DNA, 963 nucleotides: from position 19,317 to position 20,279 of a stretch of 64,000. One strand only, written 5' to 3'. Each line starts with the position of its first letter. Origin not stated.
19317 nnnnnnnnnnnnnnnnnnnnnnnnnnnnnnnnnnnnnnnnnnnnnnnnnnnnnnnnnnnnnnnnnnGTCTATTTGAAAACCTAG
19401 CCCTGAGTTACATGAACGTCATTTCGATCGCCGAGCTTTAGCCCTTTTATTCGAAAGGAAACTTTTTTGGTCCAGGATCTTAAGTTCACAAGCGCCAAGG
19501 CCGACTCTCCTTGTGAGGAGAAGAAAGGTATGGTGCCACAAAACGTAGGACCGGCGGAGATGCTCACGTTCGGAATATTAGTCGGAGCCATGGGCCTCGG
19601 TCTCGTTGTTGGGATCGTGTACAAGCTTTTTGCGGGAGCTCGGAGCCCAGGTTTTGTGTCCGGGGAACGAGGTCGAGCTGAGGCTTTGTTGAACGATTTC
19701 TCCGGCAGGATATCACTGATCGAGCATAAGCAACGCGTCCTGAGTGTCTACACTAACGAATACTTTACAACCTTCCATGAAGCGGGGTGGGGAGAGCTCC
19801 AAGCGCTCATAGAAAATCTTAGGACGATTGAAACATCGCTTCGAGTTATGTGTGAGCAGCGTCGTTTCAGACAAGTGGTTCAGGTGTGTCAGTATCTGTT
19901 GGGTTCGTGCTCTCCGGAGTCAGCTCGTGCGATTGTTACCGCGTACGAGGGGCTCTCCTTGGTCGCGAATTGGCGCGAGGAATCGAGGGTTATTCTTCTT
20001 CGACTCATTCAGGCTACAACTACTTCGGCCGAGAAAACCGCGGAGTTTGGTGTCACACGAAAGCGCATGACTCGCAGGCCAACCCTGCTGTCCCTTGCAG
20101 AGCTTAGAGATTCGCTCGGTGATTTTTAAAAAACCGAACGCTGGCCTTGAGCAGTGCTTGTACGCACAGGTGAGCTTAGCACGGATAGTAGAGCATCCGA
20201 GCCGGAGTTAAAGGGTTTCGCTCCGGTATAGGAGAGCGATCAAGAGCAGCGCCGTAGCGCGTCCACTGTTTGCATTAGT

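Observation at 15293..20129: Compositionally atypical (AT-richer) island encoding a 1063-aa orphan protein, a secreted TG-like peptidase candidate and a small membrane protein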

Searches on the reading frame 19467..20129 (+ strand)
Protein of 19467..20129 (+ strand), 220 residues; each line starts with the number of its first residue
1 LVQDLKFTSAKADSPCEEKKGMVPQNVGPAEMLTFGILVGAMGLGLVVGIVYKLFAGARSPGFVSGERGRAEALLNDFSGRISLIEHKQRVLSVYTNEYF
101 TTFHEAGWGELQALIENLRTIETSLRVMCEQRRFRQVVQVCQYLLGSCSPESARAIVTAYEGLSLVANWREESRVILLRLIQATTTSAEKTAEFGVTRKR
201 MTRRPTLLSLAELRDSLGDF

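Call 5: search_protein_families(library=pfam, proteins=[window:19467-20129:+], max_evalue=1)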
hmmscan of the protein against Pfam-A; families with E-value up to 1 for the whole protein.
window:19467-20129:+ (220 aa): 1 family
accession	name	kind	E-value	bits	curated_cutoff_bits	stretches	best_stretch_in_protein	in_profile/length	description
PF10702.14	DUF2507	-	0.17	12.3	35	1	97-143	41-86/123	Protein of unknown function (DUF2507)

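Call 6: search_protein_families(library=ncbifam, proteins=[window:19467-20129:+], max_evalue=1)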
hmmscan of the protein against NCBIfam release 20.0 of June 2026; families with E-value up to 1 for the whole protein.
window:19467-20129:+ (220 aa): 0 families

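Call 16: find_homologous_proteins(query=window:19467-20129:+, max_evalue=0.01)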
Query window:19467-20129:+ (220 aa): 26 proteins with E <= 0.01 among 825 candidates.
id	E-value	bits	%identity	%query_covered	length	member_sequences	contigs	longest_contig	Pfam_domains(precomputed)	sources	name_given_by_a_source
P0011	1.4e-123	428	100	90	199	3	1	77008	-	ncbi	ncbi:MAG: hypothetical protein RIS36_233 [Pseudomonadota bacterium]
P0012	1.3e-90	320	75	90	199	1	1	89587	-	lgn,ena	-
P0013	8.4e-89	315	75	90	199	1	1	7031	-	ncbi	-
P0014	3.6e-87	309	73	89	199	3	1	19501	-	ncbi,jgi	jgi:hypothetical protein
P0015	2.7e-86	306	73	90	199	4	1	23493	-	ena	-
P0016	3.5e-86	306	72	90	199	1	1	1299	-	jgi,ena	-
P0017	3.7e-85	303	72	90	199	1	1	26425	-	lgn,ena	-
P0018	4.7e-85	302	72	90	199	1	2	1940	-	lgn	-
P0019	5.5e-85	302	72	90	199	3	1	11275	-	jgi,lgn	jgi:hypothetical protein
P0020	1.1e-84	301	71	90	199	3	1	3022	-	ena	-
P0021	2.7e-84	300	71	90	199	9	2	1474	-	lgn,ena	-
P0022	7.2e-81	289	72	86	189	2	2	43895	-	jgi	jgi:hypothetical protein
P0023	3.2e-78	280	68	89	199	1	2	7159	-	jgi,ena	jgi:hypothetical protein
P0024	1.1e-75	272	64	90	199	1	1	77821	-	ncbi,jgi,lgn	ncbi:MAG: hypothetical protein RL518_2142 [Pseudomonadota bacterium]|jgi:hypothetical protein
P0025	2.0e-74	268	64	90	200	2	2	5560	-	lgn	-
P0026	2.2e-73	264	62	90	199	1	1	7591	-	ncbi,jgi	jgi:hypothetical protein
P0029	3.0e-69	251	62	90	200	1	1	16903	-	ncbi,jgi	jgi:hypothetical protein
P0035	5.4e-47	178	47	90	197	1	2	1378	-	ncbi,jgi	jgi:hypothetical protein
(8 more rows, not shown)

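Call 17: find_encoding_contigs(protein=P0012, flank=10000, max_places=3)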
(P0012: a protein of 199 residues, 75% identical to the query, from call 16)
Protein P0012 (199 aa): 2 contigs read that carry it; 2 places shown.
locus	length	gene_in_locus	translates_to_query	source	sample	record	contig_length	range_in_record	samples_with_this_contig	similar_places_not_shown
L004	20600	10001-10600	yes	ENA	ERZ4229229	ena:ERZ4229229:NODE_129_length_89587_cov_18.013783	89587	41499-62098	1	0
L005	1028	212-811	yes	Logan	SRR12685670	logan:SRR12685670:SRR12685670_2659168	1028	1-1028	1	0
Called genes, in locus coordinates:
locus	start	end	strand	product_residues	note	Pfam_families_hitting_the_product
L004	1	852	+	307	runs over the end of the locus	-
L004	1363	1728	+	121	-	PF00072:Response_reg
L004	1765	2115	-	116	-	-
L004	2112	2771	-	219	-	-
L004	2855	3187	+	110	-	-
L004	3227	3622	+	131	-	-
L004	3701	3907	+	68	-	-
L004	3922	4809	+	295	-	PF02633:Creatininase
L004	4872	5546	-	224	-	-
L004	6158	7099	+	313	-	PF00226:DnaJ, PF01556:DnaJ_C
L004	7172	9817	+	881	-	PF02861:Clp_N, PF23569:NBD_SMAX1, PF00004:AAA, PF17871:AAA_lid_9, PF07724:AAA_2, PF00004:AAA, PF07728:AAA_5, PF10431:ClpB_D2-small, +8 more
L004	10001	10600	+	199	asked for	-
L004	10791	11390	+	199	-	PF03748:FliL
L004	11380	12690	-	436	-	PF14821:Thr_synth_N, PF00291:PALP, PF24857:THR4_C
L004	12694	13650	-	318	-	PF22700:MVD-like_N (weak), PF00288:GHMP_kinases_N, PF08544:GHMP_kinases_C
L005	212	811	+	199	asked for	-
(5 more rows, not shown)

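Call 18: find_encoding_contigs(protein=P0024, flank=10000, max_places=3)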
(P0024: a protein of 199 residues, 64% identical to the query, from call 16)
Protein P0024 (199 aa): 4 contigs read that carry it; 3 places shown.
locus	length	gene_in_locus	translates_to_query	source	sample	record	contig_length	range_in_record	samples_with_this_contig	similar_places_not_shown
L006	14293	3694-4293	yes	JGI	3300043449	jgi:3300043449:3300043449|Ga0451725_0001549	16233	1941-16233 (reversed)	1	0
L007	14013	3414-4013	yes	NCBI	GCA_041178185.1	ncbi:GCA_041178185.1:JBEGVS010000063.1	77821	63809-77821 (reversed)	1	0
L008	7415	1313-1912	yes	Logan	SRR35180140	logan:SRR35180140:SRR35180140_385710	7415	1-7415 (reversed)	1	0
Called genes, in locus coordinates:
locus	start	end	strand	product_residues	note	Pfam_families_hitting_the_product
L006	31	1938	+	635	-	PF00004:AAA (weak), PF13401:AAA_22 (faint), PF17871:AAA_lid_9, PF00158:Sigma54_activat (weak), PF07724:AAA_2, PF00004:AAA, PF07728:AAA_5, PF10431:ClpB_D2-small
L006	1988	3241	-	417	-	-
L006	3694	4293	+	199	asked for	-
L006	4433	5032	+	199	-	PF03748:FliL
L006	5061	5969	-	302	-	PF00291:PALP, PF24857:THR4_C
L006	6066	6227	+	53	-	-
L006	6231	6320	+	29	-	-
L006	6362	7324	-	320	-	PF00288:GHMP_kinases_N, PF08544:GHMP_kinases_C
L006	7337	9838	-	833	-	PF00696:AA_kinase, PF22468:ACT_9, PF13840:ACT_7, PF22468:ACT_9, PF01842:ACT (weak), PF03447:NAD_binding_3, PF00742:Homoserine_dh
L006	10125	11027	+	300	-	-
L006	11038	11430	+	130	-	-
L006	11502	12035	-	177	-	-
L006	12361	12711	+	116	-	-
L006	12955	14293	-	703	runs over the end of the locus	PF00378:ECH_1, PF16113:ECH_2, PF02737:3HCDH_N, PF00725:3HCDH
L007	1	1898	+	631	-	PF00004:AAA (weak), PF13401:AAA_22 (faint), PF17871:AAA_lid_9, PF00158:Sigma54_activat (weak), PF07724:AAA_2, PF00004:AAA, PF07728:AAA_5, PF10431:ClpB_D2-small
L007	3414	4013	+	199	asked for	-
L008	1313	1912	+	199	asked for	-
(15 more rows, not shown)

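Call 19: find_encoding_contigs(protein=P0022, flank=10000, max_places=3)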
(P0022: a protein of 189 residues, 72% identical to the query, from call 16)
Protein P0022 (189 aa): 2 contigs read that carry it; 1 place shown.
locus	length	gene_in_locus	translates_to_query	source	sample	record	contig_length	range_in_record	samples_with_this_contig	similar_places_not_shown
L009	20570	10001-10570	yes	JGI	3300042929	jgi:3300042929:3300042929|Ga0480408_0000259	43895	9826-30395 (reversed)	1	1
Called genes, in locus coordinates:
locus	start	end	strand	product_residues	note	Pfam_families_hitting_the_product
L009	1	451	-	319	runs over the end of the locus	PF04116:FA_hydroxylase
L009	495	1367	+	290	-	PF02633:Creatininase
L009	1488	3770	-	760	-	PF13802:Gal_mutarotas_2, PF01055:Glyco_hydro_31_2nd, PF21365:Glyco_hydro_31_3rd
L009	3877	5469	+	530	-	-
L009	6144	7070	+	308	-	PF00226:DnaJ, PF01556:DnaJ_C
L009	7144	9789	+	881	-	PF02861:Clp_N, PF23569:NBD_SMAX1, PF00004:AAA, PF17871:AAA_lid_9, PF07724:AAA_2, PF00004:AAA, PF07728:AAA_5, PF10431:ClpB_D2-small, +8 more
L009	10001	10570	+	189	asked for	-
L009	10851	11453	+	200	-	PF03748:FliL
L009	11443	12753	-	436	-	PF14821:Thr_synth_N, PF00291:PALP, PF24857:THR4_C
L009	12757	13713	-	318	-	PF22700:MVD-like_N (weak), PF00288:GHMP_kinases_N, PF08544:GHMP_kinases_C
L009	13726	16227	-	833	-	PF00696:AA_kinase, PF22468:ACT_9, PF13840:ACT_7, PF22468:ACT_9, PF01842:ACT (weak), PF03447:NAD_binding_3, PF00742:Homoserine_dh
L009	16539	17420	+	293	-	-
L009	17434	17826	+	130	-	-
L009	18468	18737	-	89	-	-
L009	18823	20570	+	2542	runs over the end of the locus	PF19078:Big_12, PF19077:Big_13 (weak)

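Call 46: search_protein_families(library=padloc, proteins=[window:19467-20129:+], max_evalue=0.1)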
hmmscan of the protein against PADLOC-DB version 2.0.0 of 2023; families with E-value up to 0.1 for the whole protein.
window:19467-20129:+ (220 aa): 0 families

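Call 47: search_protein_families(library=phrogs, proteins=[window:19467-20129:+], max_evalue=0.1)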
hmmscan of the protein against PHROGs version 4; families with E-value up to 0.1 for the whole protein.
window:19467-20129:+ (220 aa): 0 families

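Call 68: list_cluster_members(proteins=[P0013, P0014, P0026, P0029, P0035, P0012, P0015, P0017])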
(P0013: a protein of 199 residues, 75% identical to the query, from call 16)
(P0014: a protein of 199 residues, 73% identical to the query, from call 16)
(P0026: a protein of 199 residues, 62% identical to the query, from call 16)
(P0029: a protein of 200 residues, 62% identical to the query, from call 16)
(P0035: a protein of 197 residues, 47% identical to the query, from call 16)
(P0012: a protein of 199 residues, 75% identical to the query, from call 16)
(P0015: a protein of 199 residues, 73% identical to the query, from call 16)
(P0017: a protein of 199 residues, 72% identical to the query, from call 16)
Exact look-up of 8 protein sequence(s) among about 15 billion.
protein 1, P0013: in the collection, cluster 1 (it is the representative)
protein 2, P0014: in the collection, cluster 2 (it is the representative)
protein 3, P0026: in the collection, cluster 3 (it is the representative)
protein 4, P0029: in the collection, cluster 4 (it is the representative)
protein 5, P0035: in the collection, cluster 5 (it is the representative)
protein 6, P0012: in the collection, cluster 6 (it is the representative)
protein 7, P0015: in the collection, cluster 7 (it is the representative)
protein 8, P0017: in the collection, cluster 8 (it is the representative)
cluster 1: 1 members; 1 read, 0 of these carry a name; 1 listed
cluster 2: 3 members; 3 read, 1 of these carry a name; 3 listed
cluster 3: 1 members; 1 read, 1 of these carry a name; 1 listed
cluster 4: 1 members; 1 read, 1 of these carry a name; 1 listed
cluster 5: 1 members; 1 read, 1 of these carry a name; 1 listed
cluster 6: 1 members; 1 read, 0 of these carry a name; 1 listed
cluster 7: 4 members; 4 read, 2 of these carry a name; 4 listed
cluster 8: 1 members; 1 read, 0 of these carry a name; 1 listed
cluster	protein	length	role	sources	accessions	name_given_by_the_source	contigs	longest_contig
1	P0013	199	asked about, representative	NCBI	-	-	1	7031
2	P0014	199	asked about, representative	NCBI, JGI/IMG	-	hypothetical protein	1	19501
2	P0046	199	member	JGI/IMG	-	-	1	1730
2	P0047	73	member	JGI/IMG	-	-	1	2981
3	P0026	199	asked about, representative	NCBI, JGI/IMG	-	hypothetical protein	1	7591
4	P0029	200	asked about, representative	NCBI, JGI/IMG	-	hypothetical protein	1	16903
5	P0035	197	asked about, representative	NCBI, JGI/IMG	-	hypothetical protein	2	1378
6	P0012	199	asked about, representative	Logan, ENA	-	-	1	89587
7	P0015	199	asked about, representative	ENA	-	-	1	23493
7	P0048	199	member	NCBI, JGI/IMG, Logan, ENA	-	hypothetical protein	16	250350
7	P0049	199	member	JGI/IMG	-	hypothetical protein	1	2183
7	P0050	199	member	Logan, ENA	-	-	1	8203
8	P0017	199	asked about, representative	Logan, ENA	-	-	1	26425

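Call 69: find_encoding_contigs(protein=P0013, flank=10000, max_places=3)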
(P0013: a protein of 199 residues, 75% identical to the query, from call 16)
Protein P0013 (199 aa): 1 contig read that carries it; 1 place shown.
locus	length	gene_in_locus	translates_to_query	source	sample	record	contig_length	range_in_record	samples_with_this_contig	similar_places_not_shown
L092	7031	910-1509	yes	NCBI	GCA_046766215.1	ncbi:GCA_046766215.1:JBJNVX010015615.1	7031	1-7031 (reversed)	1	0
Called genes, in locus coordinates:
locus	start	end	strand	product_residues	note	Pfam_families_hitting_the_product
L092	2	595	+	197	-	?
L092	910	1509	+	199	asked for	-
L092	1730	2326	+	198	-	PF03748:FliL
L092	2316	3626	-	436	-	PF14821:Thr_synth_N, PF00291:PALP, PF24857:THR4_C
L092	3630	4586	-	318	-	PF00288:GHMP_kinases_N, PF08544:GHMP_kinases_C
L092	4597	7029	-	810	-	?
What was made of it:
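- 19530..20129 (+): ORF3: a 199-aa single-pass (N-terminal TM) protein. It is a conserved lineage gene that has been relocated in this genome. In five relatives the order is clpB-ORF3-fliL-thrC-thrB-thrA (calls 17-19, 69).
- On Horizontally acquired genomic island (integrative): ORF3 sits in clpB-fliL context in relatives (calls 17-19, 69).
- ORF3 is a conserved lineage gene with a different home locus (calls 16-19, 69).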

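Call 94: search_solved_structures(query=A6, max_evalue=10)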
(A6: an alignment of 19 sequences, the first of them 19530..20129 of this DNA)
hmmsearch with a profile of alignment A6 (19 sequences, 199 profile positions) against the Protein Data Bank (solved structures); distinct sequences matched with E-value up to 10: 8.
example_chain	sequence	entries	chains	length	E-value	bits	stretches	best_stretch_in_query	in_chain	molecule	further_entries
9snn_A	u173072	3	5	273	0.63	12.7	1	168-199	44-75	ancestral PcpI (aPcpI) | ancestral PcpI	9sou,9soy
3esk_A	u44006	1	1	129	1.2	11.8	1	96-142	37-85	Stress-induced-phosphoprotein 1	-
2nc9_A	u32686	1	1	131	1.2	11.8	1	96-142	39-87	Stress-induced-phosphoprotein 1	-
1elr_A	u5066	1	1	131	1.2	11.7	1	96-142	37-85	TPR2A-DOMAIN OF HOP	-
5ubt_B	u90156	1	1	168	1.5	11.5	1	47-111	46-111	Phosphatidylinositol 3-kinase regulatory subunit alpha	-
5dxh_B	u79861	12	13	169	1.6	11.4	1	46-111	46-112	Phosphatidylinositol 3-kinase regulatory subunit alpha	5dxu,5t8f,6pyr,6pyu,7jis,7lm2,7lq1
9ozv_A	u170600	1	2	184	1.6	11.3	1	77-153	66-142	LIM domain-binding protein 2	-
9bpo_A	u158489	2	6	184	1.6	11.3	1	77-153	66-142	LIM domain-binding protein 2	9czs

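Call 99: search_protein_families(library=ncbifam, proteins=[window:19530-20129:+], max_evalue=0.1)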
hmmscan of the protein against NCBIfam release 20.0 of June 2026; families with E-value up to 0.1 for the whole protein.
window:19530-20129:+ (199 aa): 0 families
